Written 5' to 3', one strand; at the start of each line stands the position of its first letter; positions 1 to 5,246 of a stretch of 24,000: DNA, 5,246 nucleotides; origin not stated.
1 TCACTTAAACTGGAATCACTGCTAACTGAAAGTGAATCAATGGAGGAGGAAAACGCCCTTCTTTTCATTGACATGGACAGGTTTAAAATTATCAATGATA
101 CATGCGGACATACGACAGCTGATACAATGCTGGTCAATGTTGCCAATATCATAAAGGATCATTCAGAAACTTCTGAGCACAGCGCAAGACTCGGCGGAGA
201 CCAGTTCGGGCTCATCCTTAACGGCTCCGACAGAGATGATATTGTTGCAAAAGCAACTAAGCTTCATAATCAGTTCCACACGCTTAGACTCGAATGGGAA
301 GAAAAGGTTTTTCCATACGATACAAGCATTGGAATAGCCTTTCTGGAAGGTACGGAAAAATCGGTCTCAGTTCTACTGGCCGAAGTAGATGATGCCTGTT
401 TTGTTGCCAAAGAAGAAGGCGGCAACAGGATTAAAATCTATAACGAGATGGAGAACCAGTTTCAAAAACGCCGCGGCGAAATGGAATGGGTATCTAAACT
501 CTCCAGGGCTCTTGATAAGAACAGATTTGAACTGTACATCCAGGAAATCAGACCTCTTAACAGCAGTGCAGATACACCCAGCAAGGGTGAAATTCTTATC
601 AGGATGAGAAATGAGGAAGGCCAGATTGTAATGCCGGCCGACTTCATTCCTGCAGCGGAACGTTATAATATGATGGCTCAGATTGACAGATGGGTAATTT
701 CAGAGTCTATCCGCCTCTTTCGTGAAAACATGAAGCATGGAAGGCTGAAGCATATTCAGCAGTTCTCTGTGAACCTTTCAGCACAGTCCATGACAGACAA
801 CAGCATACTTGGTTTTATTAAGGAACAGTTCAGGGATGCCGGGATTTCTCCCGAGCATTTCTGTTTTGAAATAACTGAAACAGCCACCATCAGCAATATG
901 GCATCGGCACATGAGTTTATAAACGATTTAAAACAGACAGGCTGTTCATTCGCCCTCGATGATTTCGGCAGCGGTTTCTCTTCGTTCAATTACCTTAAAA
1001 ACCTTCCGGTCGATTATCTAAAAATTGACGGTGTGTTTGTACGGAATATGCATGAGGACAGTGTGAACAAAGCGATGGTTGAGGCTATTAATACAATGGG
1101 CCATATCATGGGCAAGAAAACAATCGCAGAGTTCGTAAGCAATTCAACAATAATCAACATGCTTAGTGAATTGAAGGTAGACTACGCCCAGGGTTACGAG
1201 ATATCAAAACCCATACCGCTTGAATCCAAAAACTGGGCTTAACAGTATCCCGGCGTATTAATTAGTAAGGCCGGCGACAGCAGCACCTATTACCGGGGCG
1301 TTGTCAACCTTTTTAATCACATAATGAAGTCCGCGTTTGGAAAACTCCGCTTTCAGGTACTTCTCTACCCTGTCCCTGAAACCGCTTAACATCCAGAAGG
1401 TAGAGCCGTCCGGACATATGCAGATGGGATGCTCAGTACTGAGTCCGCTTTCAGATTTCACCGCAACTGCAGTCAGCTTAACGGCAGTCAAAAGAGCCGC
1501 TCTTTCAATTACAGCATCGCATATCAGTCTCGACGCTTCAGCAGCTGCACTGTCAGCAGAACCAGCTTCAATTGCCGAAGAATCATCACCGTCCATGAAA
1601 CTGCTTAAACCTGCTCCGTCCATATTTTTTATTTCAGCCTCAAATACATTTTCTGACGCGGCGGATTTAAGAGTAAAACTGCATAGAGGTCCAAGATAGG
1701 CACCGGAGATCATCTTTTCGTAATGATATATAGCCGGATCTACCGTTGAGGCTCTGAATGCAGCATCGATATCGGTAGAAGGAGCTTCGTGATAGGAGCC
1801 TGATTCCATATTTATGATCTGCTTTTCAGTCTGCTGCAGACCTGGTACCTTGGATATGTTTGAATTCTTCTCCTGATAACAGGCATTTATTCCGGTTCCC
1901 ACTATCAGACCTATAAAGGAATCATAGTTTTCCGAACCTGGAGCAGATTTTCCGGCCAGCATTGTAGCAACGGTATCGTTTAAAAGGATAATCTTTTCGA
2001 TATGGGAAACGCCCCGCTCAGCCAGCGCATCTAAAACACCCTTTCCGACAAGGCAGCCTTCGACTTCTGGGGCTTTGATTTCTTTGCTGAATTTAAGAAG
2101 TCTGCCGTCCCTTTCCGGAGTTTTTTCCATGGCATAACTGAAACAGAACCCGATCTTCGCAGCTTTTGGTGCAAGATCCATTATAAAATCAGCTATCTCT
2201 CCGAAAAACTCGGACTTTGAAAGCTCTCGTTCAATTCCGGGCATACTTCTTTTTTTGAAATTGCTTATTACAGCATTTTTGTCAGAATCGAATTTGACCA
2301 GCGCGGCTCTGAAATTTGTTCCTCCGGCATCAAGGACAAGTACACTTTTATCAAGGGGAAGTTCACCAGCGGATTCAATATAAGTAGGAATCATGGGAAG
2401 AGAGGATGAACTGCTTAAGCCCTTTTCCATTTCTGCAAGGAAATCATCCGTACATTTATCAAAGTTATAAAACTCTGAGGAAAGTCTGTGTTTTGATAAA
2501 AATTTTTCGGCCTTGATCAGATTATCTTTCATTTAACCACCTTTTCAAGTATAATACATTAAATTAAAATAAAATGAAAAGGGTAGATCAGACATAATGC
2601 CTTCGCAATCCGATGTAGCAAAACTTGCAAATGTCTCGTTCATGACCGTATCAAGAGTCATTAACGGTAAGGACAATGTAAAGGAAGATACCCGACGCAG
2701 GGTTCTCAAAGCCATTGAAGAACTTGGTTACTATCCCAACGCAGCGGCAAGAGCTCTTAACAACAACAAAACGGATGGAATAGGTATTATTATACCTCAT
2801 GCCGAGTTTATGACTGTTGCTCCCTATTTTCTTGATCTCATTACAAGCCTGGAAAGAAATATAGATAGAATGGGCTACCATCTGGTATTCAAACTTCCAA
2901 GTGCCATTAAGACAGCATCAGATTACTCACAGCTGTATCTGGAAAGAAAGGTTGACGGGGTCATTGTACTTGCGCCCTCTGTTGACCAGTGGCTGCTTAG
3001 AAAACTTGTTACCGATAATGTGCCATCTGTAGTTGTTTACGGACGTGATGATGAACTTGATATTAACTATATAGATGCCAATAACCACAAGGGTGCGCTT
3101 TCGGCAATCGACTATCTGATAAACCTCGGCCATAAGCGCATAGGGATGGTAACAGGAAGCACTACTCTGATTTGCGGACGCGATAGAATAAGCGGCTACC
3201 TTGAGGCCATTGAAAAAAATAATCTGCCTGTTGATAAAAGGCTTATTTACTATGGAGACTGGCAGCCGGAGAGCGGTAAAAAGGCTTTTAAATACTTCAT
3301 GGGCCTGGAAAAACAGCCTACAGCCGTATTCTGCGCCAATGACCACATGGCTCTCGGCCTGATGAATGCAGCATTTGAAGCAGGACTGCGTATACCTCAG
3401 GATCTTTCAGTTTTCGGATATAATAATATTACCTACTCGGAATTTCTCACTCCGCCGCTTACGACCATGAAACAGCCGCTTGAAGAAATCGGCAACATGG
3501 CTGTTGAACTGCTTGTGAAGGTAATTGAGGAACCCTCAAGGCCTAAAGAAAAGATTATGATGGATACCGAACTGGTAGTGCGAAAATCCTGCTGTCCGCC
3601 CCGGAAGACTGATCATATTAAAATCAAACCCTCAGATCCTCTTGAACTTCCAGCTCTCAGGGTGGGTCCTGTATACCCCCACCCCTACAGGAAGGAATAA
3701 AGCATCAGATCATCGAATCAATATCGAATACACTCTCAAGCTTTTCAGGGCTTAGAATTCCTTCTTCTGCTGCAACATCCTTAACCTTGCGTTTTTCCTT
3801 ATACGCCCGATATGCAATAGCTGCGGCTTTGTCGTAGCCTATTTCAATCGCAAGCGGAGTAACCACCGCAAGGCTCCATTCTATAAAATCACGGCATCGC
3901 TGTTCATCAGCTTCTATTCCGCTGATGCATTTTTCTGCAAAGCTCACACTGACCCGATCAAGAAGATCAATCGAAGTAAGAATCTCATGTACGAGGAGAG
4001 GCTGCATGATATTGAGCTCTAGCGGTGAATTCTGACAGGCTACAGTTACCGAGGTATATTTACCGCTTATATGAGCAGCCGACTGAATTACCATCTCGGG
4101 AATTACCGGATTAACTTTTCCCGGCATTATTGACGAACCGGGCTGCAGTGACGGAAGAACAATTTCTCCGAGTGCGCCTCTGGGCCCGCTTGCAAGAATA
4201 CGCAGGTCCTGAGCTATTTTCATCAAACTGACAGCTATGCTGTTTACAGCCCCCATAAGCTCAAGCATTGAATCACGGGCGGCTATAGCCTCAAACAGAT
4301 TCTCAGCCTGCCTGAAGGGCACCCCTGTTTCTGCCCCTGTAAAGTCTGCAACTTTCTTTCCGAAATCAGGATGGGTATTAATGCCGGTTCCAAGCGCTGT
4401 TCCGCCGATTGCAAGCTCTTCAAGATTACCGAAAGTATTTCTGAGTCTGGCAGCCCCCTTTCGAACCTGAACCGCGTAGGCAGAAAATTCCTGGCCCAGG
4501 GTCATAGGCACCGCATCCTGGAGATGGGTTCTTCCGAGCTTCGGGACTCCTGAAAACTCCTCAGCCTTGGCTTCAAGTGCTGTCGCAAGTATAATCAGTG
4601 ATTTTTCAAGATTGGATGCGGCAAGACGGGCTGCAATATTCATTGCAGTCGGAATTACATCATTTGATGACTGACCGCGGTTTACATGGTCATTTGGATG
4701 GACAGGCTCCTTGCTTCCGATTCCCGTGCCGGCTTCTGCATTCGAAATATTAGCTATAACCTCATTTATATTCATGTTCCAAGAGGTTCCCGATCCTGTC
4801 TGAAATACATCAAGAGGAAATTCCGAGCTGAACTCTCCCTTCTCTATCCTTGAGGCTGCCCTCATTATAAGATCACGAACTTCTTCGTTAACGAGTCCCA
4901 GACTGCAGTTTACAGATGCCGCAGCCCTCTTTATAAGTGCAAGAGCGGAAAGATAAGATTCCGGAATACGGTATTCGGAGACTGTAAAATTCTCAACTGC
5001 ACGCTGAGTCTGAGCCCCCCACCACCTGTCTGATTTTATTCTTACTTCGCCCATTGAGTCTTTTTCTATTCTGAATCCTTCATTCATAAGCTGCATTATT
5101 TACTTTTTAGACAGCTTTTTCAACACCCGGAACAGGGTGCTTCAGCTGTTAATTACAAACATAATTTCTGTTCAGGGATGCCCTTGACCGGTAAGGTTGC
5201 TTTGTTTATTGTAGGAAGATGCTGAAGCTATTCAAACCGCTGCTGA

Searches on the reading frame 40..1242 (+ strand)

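Call 55: search_protein_families(library=pfam, proteins=[window:40-1242:+], max_evalue=0.00001)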
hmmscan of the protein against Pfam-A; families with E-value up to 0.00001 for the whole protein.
window:40-1242:+ (400 aa): 2 families
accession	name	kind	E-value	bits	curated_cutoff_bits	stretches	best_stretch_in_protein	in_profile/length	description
PF00563.25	EAL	-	2.5e-62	210.8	31.3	1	153-391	3-236/236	EAL domain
PF00990.26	GGDEF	-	8.4e-25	87.8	23.8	1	5-130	33-161/161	Diguanylate cyclase, GGDEF domain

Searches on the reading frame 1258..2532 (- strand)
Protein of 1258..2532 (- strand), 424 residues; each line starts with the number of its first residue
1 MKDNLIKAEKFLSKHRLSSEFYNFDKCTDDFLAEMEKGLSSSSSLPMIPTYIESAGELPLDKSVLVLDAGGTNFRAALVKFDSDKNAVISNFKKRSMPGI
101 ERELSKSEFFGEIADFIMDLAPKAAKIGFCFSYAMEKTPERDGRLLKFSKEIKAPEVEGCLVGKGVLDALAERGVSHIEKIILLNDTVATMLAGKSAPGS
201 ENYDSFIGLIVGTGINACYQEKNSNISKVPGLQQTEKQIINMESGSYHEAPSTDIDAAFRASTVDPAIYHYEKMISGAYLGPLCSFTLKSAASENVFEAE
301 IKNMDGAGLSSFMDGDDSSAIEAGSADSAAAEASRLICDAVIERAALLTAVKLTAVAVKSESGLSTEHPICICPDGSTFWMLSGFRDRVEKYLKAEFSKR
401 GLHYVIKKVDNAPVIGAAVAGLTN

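Call 55: search_protein_families(library=pfam, proteins=[window:1258-2532:-], max_evalue=0.00001)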
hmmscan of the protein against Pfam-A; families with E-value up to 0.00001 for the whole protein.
window:1258-2532:- (424 aa): 2 families
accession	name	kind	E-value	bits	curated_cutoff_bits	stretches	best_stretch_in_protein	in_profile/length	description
PF03727.22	Hexokinase_2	-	1.7e-38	132.8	24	1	207-421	2-240/242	Hexokinase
PF00349.27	Hexokinase_1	-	3.8e-29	102.3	24.3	1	9-194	3-199/201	Hexokinase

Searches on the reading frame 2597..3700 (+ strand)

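Call 55: search_protein_families(library=pfam, proteins=[window:2597-3700:+], max_evalue=0.00001)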
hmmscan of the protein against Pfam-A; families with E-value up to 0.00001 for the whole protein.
window:2597-3700:+ (367 aa): 4 families
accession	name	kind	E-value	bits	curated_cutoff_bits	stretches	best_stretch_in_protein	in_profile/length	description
PF13377.12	Peripla_BP_3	-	7.9e-40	137.1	26.5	1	171-332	1-167/167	Periplasmic binding protein-like domain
PF00532.27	Peripla_BP_1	-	3e-22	79.8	22.2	1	61-311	3-262/281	Periplasmic binding proteins and sugar binding domain of LacI family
PF00356.27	LacI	-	2.6e-20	72.4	27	1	6-48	4-46/46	Bacterial regulatory proteins, lacI family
PF13407.12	Peripla_BP_4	-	2.8e-12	47.2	35.1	1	114-310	51-254/258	Periplasmic binding protein domain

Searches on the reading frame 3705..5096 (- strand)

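Call 55: search_protein_families(library=pfam, proteins=[window:3705-5096:-], max_evalue=0.00001)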
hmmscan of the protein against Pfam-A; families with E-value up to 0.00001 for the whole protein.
window:3705-5096:- (463 aa): 2 families
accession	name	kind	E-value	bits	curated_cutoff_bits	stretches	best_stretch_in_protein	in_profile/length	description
PF00206.25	Lyase_1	-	5.2e-94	315.6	27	1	16-345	1-312/312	Lyase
PF10415.14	FumaraseC_C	-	1.3e-15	58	32.5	1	412-463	2-53/54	Fumarase C C-terminus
